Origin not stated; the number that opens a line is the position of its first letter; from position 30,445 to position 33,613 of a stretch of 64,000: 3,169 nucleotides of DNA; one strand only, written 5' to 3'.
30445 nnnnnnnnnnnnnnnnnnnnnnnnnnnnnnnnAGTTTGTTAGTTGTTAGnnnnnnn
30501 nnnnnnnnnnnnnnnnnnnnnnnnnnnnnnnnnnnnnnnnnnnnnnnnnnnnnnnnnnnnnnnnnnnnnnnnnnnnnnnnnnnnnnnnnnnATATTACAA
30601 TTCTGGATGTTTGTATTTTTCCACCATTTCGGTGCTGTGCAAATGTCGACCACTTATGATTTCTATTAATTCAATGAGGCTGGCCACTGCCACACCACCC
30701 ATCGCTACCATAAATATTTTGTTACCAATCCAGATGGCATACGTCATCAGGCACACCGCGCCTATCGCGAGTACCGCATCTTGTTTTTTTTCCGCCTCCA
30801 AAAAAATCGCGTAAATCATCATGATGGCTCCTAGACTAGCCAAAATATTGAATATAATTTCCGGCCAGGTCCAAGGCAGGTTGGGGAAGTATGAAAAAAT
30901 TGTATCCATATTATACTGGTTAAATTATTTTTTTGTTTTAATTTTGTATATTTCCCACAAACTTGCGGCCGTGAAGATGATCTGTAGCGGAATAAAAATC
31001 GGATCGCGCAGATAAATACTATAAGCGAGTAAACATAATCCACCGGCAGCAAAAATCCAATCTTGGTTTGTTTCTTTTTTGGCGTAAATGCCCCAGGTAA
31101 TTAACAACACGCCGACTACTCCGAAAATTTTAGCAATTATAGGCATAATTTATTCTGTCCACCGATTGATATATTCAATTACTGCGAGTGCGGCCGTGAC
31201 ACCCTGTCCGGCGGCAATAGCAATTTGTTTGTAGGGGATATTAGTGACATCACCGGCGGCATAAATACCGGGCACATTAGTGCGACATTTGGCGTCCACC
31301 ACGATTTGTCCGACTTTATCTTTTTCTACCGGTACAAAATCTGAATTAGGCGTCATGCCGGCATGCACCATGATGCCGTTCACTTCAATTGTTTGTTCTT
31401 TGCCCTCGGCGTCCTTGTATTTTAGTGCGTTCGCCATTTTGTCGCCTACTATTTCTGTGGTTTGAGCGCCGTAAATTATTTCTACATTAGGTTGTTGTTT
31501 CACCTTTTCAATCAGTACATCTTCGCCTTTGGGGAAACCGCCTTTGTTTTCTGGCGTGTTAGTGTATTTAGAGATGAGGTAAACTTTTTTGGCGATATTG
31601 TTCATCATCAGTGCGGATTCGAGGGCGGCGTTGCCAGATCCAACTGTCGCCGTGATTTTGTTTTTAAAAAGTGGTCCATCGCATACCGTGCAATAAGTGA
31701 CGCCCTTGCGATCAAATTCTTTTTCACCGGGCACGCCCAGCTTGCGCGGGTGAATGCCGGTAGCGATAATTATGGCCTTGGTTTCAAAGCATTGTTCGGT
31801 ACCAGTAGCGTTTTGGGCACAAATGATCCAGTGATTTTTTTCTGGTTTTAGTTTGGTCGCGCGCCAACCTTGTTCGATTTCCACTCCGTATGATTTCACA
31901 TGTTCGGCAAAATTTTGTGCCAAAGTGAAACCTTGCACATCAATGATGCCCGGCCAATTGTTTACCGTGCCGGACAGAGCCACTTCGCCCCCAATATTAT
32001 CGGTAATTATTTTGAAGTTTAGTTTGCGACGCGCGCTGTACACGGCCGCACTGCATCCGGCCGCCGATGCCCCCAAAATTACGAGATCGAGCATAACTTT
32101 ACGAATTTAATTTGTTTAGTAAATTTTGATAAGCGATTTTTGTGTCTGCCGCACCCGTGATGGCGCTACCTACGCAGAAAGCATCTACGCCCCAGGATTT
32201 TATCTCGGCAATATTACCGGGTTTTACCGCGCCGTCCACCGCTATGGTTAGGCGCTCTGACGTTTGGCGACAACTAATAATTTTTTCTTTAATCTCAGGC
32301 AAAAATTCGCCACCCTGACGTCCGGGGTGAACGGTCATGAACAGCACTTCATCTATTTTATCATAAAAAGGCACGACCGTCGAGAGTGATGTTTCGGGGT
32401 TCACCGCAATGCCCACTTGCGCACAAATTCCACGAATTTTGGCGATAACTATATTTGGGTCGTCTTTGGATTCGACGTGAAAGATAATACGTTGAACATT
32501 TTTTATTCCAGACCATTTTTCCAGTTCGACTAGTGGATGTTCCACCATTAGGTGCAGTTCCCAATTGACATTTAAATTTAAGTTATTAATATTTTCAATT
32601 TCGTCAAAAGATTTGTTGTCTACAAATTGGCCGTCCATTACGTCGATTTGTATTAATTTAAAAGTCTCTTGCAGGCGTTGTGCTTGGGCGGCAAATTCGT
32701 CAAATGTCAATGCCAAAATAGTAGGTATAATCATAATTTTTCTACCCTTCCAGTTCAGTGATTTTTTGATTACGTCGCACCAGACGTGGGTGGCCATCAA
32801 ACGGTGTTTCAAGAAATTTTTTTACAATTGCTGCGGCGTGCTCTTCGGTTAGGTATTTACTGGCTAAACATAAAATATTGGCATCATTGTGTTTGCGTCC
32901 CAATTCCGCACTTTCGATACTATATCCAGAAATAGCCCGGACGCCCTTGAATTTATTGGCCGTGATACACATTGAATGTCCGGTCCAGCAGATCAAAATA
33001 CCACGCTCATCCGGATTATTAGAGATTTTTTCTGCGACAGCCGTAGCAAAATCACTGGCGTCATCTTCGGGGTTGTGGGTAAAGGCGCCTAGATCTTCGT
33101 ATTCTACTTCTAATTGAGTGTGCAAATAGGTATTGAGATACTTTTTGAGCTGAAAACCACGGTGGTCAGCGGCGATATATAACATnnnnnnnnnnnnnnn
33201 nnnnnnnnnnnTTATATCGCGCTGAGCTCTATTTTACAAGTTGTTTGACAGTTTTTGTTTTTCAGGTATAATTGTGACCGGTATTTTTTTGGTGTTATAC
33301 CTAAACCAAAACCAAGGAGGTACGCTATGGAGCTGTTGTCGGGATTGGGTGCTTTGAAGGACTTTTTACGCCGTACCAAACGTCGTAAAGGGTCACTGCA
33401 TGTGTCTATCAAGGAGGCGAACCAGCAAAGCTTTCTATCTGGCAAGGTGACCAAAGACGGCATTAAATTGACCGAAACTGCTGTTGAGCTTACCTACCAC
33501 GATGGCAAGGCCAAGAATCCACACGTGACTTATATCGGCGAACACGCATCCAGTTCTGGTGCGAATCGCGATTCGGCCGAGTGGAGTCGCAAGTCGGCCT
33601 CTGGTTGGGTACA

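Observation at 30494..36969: Two copies of a ~100-nt structured element with a conserved core and compensatory, copy-specific stems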

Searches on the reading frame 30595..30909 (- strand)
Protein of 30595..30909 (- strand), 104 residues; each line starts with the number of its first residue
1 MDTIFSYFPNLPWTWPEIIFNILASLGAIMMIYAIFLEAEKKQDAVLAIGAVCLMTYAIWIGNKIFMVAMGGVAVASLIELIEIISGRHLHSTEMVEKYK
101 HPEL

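Call 10: search_protein_families(library=pfam, proteins=[window:30595-30909:-])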
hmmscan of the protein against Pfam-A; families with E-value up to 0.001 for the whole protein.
window:30595-30909:- (104 aa): 0 families

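Call 77: search_protein_families(library=pfam, proteins=[window:30595-30909:-], max_evalue=0.001)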
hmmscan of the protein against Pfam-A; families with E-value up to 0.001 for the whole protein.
window:30595-30909:- (104 aa): 0 families

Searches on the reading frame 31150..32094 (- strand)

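Call 10: search_protein_families(library=pfam, proteins=[window:31150-32094:-])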
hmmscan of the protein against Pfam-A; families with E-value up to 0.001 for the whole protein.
window:31150-32094:- (314 aa): 4 families
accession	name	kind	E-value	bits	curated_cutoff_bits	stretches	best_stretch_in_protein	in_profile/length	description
PF07992.20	Pyr_redox_2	-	1.1e-42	146.9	26.1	1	3-298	2-291/291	Pyridine nucleotide-disulphide oxidoreductase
PF00890.30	FAD_binding_2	-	9.1e-09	35.4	20.4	0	264-297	373-412/414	FAD binding domain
PF00070.33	Pyr_redox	-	1.5e-08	35.4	22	1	149-221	3-72/82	Pyridine nucleotide-disulphide oxidoreductase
PF01266.30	DAO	-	1e-05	25.7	27.9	0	56-119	149-209/353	FAD dependent oxidoreductase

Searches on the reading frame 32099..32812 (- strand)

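Call 10: search_protein_families(library=pfam, proteins=[window:32099-32812:-])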
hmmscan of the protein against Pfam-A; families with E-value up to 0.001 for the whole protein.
window:32099-32812:- (237 aa): 1 family
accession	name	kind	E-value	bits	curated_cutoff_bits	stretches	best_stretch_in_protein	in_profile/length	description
PF00834.25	Ribul_P_3_epim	-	5.3e-39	134.1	21.1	1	28-218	2-197/198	Ribulose-phosphate 3 epimerase family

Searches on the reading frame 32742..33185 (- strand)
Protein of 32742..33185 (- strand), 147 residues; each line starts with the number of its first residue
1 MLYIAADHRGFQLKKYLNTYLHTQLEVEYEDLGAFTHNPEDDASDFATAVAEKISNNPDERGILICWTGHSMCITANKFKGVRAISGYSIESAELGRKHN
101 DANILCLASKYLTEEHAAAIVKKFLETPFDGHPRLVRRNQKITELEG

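Call 10: search_protein_families(library=pfam, proteins=[window:32742-33185:-])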
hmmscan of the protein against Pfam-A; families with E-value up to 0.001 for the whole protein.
window:32742-33185:- (147 aa): 1 family
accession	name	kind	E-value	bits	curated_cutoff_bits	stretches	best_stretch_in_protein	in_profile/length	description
PF02502.23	LacAB_rpiB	-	1.8e-39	135.3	24.7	1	3-142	2-138/138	Ribose/Galactose Isomerase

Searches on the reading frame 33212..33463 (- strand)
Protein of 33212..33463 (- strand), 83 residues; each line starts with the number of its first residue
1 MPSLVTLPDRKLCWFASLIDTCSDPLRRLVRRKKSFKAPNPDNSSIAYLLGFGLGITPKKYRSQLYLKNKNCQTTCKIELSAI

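Call 10: search_protein_families(library=pfam, proteins=[window:33212-33463:-])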
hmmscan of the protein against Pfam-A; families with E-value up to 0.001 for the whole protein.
window:33212-33463:- (83 aa): 0 families

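Call 121: search_protein_families(library=pfam, proteins=[window:33212-33463:-], max_evalue=0.001)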
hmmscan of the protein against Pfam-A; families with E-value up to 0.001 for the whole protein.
window:33212-33463:- (83 aa): 0 families
